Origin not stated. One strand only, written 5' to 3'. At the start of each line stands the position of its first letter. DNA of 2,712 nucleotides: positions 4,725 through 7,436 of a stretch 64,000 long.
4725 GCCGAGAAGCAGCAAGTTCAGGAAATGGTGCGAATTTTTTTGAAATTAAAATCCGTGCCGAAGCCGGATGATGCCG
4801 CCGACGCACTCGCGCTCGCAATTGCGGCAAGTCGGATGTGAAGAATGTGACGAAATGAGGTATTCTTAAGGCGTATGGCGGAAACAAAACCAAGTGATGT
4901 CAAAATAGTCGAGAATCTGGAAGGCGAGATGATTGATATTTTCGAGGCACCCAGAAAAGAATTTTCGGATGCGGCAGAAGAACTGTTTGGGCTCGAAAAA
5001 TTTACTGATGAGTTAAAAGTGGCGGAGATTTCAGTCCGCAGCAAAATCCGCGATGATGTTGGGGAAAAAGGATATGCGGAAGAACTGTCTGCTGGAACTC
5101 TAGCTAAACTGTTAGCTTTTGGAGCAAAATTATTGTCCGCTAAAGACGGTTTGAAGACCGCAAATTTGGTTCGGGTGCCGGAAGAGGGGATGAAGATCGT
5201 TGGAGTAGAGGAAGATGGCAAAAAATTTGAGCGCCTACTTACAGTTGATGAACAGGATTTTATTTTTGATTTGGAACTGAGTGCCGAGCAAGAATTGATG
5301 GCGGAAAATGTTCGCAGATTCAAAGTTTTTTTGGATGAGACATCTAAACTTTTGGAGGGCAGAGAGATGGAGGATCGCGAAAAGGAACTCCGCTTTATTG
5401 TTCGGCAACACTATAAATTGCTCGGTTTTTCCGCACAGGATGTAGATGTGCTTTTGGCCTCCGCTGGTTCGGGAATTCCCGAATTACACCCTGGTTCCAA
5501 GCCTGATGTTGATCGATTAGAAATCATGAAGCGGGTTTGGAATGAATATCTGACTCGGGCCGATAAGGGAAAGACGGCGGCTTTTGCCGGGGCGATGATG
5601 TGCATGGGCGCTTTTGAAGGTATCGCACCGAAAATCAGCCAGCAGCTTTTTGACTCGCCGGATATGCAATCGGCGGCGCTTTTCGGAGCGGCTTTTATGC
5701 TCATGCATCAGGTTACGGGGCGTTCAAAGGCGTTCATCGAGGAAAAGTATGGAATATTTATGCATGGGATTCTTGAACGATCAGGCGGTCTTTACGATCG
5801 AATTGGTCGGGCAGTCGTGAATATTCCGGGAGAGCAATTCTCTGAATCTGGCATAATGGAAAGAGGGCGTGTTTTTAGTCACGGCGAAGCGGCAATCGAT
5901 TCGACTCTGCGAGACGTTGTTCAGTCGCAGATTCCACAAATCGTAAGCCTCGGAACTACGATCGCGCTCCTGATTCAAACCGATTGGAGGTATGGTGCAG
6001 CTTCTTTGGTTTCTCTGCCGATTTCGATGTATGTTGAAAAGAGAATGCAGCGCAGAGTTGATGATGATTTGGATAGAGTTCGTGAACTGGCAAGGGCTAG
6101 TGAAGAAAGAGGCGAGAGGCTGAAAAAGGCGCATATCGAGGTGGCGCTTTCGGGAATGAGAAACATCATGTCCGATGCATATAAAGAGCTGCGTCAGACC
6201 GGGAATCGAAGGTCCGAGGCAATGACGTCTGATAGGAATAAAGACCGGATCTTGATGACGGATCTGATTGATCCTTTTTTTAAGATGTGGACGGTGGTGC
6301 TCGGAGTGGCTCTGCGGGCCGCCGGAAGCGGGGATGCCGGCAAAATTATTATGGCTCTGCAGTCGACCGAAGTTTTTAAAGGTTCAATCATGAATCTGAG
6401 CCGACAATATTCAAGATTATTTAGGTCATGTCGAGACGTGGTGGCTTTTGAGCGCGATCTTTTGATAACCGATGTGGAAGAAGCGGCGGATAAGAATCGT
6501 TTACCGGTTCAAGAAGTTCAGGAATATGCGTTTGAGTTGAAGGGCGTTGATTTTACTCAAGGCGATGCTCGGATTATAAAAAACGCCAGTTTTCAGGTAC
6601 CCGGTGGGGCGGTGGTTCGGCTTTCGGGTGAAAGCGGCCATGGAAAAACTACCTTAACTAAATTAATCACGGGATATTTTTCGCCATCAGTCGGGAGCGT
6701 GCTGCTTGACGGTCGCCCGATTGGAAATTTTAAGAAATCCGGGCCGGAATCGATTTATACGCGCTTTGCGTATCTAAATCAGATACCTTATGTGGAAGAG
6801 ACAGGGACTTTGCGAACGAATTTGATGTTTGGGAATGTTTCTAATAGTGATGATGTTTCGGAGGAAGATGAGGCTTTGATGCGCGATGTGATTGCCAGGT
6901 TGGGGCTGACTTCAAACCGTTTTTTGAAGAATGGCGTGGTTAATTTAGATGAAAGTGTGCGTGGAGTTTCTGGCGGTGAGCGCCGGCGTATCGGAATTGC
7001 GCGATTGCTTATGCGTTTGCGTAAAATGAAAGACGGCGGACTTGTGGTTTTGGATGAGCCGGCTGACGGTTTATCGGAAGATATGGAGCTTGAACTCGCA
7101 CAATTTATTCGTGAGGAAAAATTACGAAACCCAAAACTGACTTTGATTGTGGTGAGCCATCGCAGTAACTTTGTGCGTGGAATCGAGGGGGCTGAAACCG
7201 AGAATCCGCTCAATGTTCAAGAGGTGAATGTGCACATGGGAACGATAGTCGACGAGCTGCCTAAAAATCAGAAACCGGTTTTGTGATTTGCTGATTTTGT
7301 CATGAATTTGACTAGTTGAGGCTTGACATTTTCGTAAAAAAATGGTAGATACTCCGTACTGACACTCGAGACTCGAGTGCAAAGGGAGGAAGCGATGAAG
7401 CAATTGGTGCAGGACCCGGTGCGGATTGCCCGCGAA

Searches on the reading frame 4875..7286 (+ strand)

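Call 20: search_protein_families(library=pfam, proteins=[window:4875-7286:+], max_evalue=0.00001)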
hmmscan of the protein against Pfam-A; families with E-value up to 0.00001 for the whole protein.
window:4875-7286:+ (803 aa): 1 family
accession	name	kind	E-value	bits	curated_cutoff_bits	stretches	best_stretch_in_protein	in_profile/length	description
PF00005.33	ABC_tran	-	3.6e-20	73.4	25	1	569-730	2-136/137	ABC transporter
